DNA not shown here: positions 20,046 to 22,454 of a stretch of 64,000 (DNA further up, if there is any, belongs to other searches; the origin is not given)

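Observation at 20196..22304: HydE radical-SAM hydrogenase maturase fused in-frame to the tRNA thiolase MnmA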

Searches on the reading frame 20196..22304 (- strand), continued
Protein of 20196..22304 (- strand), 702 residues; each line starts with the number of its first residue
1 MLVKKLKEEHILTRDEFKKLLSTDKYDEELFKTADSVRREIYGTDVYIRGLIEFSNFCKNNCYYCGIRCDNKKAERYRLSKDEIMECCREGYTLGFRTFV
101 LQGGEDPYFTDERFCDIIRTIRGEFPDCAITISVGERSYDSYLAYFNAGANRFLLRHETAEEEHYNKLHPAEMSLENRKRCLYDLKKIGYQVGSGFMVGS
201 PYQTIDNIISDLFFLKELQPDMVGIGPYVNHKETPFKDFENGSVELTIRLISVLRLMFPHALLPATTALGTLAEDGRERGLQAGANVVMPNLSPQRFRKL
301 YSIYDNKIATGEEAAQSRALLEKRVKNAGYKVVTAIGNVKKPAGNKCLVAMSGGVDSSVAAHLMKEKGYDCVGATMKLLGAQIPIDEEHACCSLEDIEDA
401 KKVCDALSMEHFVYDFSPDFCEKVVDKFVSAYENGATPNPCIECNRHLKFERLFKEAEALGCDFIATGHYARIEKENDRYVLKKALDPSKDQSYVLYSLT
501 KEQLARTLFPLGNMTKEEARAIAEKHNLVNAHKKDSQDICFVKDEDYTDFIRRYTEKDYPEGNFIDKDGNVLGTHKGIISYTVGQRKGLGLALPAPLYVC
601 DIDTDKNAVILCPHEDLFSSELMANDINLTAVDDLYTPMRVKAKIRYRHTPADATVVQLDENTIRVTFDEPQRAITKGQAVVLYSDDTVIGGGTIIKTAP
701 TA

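Call 18: find_related_loci(query=A1, collection=genome_contigs, flank=10000)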
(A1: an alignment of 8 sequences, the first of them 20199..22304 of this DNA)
Query A1 (702 aa) in genome_contigs; peptide patterns used: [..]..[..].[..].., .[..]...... (x = any residue, [..] = any of these).
600 stretches matched a pattern (row limit reached: there are more); 590 encode a relative of the query (tblastn E <= 1e-3); the best 80 are kept; 80 distinct loci.
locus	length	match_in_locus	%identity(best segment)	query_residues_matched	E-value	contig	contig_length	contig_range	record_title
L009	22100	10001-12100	86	2-698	0e+0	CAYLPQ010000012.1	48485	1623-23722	MAG TPA_asm: uncultured Oscillospiraceae bacterium isolate SRP315200_co1_262 genome assembly, contig: NODE_751_length_48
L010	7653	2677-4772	76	2-696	0e+0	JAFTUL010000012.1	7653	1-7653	MAG: Clostridia bacterium isolate RGIG4160 Roe_deer_Colon-1__c189514, whole genome shotgun sequence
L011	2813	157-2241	42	12-695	0e+0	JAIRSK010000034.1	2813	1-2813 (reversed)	MAG: Candidatus Endomicrobiellum devescovinae isolate Ct408_bin22 k119_2644814, whole genome shotgun sequence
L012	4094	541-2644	69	2-698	0e+0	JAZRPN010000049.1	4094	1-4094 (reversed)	MAG: Clostridia bacterium isolate T1900045376_YK20190066.MAGScoT_cleanbin_000010 SGB_6873_k141_935248, whole genome shot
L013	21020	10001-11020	68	2-341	1e-162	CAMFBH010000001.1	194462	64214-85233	MAG: uncultured Clostridia bacterium isolate SRR11489777_bin.85_metaWRAP_v1.3_MAG genome assembly, contig: ERZ11466755.1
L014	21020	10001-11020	70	3-342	2e-162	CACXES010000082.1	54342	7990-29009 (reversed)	MAG: uncultured Ruminococcus sp. isolate RUG11189 genome assembly, contig: RUG11189_asm_82, whole genome shotgun sequenc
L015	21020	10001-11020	70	2-341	2e-161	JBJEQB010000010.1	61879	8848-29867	MAG: Acutalibacteraceae bacterium isolate LOHA04_bin.002 NODE_130_length_61879_cov_24.034614, whole genome shotgun seque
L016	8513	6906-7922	68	3-341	1e-158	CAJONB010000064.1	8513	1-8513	uncultured Ruminococcus sp. isolate Reindeer_2_mag_155 genome assembly, contig: scaffold_8421, whole genome shotgun sequ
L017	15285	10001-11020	67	1-340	3e-157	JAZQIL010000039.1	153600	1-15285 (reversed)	MAG: Oscillospiraceae bacterium isolate T1900044625_TS20190091.MAGScoT_cleanbin_000006 SGB_928_k141_1439133, whole genom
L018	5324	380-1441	64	2-355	1e-159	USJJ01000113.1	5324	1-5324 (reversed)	uncultured Ruminococcus sp. isolate UMGS1778 genome assembly, contig: NODE_8835_length_5324_cov_2.863162, whole genome s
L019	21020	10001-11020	67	2-341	2e-156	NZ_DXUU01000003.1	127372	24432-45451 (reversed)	MAG: Ruminococcus sp. isolate HRGM_Genome_2753 HRGM_Genome_2753_3, whole genome shotgun sequence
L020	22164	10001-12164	68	2-696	3e-155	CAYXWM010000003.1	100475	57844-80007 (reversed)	MAG TPA_asm: uncultured Defluviitaleaceae bacterium isolate SRP242652_co2_103 genome assembly, contig: NODE_271_length_1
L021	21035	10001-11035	67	2-345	6e-155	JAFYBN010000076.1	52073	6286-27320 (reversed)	MAG: Clostridia bacterium isolate RGIG6940 Sheep_Rumen.Co__c2922291, whole genome shotgun sequence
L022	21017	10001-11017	66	2-340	8e-154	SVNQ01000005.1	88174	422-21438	MAG: Ruminococcus sp. isolate SIG543 NODE_6424_length_88174_cov_1.881279, whole genome shotgun sequence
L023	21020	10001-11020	66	2-341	3e-153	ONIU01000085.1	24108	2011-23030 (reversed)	uncultured bacterium isolate RUG334 genome assembly, contig: scaffold_6016, whole genome shotgun sequence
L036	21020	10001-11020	64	2-341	1e-149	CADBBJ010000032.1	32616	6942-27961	MAG: uncultured Elusimicrobium sp. isolate RUG13817 genome assembly, contig: RUG13817_asm_32, whole genome shotgun seque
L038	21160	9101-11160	66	13-695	0e+0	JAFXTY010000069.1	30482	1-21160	MAG: Spirochaetia bacterium isolate RGIG6743 Sheep_Rumen-3__c1342204, whole genome shotgun sequence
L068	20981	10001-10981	66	19-341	3e-141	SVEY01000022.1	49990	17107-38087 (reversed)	MAG: Lachnospiraceae bacterium isolate SIG318 NODE_1058_length_49990_cov_21.112876, whole genome shotgun sequence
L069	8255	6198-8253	65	2-673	0e+0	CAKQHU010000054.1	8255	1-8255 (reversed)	MAG: uncultured Phascolarctobacterium sp. isolate REFINED_METABAT215_TOP10_CONTIGS_1500_ASSEMBLY_K77_MERGED__Hadza_MoBio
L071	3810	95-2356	61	4-698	8e-144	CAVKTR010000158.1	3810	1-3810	Dysosmobacter segnis isolate H07683-L1_cleanbin_000010 genome assembly, contig: Spades_H07683-L1_contig_19072, whole gen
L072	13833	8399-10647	60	2-696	4e-139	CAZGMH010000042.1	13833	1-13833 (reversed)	MAG TPA_asm: uncultured Eubacterium sp. isolate SRP222994_co1_173 genome assembly, contig: NODE_9339_length_13833_cov_15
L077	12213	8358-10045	61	2-349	5e-138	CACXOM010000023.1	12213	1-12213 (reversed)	MAG: Ruminococcaceae bacterium isolate RUG11462 genome assembly, contig: RUG11462_asm_23, whole genome shotgun sequence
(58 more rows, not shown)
